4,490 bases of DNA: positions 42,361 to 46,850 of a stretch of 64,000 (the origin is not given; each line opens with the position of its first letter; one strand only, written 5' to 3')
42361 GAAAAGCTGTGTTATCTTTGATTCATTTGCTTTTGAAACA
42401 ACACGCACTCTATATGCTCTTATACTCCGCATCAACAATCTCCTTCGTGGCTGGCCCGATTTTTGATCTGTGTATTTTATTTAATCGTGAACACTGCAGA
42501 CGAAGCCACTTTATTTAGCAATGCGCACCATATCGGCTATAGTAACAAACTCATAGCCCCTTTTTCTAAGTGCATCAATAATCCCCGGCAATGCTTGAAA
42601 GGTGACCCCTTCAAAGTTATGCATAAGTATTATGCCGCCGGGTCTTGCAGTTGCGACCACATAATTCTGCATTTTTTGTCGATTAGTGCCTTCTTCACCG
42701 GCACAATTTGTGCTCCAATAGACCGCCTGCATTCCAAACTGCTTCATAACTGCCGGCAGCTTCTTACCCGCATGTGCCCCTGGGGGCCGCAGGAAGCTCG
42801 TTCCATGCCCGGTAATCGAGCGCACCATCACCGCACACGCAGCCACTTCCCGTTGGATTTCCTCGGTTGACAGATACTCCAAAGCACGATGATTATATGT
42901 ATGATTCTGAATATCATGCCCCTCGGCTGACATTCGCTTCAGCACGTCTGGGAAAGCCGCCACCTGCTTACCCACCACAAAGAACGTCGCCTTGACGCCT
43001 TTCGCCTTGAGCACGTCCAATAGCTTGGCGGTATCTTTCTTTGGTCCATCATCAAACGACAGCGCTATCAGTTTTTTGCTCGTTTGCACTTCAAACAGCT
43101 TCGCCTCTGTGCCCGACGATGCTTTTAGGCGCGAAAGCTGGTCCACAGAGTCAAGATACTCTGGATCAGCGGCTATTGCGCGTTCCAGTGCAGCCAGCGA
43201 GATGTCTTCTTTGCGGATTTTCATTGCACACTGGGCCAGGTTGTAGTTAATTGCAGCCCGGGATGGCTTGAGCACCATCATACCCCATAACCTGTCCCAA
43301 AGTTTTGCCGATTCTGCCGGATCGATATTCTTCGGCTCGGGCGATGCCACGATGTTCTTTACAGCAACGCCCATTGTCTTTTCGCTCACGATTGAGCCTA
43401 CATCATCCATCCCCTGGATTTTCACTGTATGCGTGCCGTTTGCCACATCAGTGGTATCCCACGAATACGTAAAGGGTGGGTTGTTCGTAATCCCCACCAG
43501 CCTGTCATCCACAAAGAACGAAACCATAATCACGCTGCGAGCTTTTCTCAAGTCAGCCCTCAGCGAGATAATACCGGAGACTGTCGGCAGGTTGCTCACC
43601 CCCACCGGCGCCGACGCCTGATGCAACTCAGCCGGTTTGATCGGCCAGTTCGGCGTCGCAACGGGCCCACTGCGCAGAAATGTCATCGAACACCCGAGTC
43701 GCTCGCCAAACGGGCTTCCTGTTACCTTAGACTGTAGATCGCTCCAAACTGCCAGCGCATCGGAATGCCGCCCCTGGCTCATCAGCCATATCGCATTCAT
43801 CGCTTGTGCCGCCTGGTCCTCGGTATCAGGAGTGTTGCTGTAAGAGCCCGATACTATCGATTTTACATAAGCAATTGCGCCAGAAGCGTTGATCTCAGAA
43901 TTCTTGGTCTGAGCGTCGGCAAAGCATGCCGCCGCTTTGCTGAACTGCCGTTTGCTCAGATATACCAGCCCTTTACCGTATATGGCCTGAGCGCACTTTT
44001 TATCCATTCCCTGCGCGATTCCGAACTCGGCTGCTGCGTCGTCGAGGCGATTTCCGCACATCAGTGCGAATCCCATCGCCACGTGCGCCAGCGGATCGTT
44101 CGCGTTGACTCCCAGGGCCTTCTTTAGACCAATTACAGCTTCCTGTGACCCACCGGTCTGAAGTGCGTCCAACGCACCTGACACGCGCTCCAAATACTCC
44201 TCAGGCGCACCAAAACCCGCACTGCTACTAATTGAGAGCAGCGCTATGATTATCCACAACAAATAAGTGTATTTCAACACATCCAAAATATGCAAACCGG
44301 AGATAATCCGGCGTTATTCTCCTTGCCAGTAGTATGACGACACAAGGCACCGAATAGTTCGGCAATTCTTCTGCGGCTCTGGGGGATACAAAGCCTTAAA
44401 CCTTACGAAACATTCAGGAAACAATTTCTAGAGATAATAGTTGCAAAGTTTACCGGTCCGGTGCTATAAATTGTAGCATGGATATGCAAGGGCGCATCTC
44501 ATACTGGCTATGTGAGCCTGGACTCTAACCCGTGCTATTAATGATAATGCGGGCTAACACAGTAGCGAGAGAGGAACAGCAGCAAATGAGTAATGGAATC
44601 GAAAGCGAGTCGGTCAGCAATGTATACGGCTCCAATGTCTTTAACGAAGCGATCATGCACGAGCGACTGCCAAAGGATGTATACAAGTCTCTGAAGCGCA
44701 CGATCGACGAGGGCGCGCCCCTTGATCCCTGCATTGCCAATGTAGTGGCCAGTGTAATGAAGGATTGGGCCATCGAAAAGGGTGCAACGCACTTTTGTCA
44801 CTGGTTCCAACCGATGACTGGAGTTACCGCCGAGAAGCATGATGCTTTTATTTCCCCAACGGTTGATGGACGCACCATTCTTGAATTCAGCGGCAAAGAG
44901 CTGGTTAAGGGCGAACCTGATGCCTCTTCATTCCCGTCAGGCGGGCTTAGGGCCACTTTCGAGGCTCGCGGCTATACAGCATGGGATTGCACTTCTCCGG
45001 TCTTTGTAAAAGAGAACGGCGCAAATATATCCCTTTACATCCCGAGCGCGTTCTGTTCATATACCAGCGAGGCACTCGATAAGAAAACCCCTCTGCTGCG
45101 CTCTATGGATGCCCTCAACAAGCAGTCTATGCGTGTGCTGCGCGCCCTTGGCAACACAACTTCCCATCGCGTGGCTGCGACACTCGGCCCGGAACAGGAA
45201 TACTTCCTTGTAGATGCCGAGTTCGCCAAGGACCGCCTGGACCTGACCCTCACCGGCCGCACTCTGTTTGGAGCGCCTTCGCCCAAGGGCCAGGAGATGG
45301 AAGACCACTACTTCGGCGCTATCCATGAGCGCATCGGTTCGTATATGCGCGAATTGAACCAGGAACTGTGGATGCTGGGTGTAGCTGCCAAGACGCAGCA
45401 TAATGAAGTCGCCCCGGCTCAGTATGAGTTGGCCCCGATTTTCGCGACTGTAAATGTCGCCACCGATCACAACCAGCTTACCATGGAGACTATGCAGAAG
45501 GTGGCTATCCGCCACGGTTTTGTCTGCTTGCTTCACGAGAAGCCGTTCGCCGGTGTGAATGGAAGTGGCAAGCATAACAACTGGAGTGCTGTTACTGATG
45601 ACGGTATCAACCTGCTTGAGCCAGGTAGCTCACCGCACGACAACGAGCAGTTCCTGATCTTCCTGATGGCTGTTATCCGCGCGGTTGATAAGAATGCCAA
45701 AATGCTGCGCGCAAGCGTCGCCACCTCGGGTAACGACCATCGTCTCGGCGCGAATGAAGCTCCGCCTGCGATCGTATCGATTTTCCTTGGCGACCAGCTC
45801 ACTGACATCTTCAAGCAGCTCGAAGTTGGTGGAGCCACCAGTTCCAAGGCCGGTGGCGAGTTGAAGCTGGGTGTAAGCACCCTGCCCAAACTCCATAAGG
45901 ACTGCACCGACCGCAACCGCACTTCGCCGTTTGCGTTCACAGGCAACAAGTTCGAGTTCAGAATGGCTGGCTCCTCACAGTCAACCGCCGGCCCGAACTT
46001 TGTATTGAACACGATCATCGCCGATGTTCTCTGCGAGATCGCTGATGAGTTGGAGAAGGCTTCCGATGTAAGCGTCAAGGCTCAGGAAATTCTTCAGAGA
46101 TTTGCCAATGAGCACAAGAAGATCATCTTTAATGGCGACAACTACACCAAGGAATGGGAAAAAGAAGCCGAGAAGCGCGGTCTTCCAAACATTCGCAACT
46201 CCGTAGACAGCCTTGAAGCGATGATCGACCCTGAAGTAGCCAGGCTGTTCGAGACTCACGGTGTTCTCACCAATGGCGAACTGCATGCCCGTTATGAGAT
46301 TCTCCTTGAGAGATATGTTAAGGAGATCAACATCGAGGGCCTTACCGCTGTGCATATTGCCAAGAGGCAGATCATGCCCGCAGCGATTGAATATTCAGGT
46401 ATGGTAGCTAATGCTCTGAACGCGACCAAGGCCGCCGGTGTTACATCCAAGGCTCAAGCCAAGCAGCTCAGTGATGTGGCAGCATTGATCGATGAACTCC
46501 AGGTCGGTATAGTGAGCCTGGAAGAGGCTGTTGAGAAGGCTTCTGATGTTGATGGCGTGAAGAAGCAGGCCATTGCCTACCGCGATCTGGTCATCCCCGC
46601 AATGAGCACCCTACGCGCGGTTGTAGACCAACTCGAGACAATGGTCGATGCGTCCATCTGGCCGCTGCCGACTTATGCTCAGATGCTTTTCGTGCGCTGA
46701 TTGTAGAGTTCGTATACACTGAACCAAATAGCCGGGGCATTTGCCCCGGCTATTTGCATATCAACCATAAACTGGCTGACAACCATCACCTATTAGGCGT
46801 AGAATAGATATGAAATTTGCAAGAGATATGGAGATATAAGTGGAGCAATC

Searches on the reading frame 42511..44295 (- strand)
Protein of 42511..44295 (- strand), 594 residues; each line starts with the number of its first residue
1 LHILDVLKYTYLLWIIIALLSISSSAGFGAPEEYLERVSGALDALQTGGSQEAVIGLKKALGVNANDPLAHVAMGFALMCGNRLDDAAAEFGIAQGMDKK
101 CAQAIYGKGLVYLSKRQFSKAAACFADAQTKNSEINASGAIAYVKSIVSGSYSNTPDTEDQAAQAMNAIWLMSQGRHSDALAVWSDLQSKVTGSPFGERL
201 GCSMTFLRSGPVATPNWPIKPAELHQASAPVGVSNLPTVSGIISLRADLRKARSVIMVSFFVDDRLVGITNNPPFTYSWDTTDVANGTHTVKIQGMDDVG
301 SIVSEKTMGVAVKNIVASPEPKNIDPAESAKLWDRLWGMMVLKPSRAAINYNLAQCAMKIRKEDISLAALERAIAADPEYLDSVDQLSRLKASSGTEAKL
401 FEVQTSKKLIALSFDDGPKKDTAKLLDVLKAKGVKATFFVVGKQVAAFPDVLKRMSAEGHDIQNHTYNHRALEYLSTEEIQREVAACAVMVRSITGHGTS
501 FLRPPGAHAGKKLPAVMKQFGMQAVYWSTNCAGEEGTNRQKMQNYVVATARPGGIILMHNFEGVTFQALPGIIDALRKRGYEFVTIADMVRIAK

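Call 79: search_protein_families(library=pfam, proteins=[window:42511-44295:-], max_evalue=0.000001)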
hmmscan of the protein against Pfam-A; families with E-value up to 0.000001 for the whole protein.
window:42511-44295:- (594 aa): 2 families
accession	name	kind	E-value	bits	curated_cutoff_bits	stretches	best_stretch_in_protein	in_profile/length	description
PF01522.26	Polysacc_deac_1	-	3.5e-35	121.1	23.1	1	404-525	3-124/124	Polysaccharide deacetylase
PF17957.7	Big_7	-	2.3e-10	41.4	24.1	1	238-293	13-70/70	Bacterial Ig domain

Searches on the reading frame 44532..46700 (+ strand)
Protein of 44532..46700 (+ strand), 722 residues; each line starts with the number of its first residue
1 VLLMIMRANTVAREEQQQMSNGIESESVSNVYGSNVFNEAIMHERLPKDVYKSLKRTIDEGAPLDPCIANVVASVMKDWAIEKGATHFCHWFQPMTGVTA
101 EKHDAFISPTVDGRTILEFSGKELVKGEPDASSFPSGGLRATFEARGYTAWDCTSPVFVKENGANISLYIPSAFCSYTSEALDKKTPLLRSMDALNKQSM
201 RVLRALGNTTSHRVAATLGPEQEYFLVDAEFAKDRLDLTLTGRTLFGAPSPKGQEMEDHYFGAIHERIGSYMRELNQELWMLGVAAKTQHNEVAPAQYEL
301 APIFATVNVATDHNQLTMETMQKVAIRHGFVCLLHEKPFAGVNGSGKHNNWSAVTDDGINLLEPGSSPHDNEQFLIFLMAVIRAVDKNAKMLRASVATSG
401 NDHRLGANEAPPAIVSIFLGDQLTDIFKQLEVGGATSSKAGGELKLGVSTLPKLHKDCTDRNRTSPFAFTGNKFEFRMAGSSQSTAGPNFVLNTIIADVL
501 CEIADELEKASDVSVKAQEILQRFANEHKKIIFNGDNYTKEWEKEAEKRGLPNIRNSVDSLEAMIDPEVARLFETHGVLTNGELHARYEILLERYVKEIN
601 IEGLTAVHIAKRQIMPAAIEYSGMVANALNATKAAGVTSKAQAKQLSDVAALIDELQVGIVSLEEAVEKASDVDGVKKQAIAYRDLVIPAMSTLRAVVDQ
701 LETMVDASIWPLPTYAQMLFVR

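Call 14: search_protein_families(library=pfam, proteins=[window:44532-46700:+], max_evalue=0.00001)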
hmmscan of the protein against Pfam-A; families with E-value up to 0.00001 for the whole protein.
window:44532-46700:+ (722 aa): 3 families
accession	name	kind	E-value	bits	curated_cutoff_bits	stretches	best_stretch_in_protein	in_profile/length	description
PF12437.13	GSIII_N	-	1.8e-77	258.9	25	1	29-191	2-160/160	Glutamine synthetase type III N terminal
PF18318.6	Gln-synt_C-ter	-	1.8e-41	141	22.7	1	518-633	3-118/118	Glutamine synthetase C-terminal domain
PF00120.29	Gln-synt_C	-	7.2e-17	61.9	24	1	204-367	10-169/344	Glutamine synthetase, catalytic domain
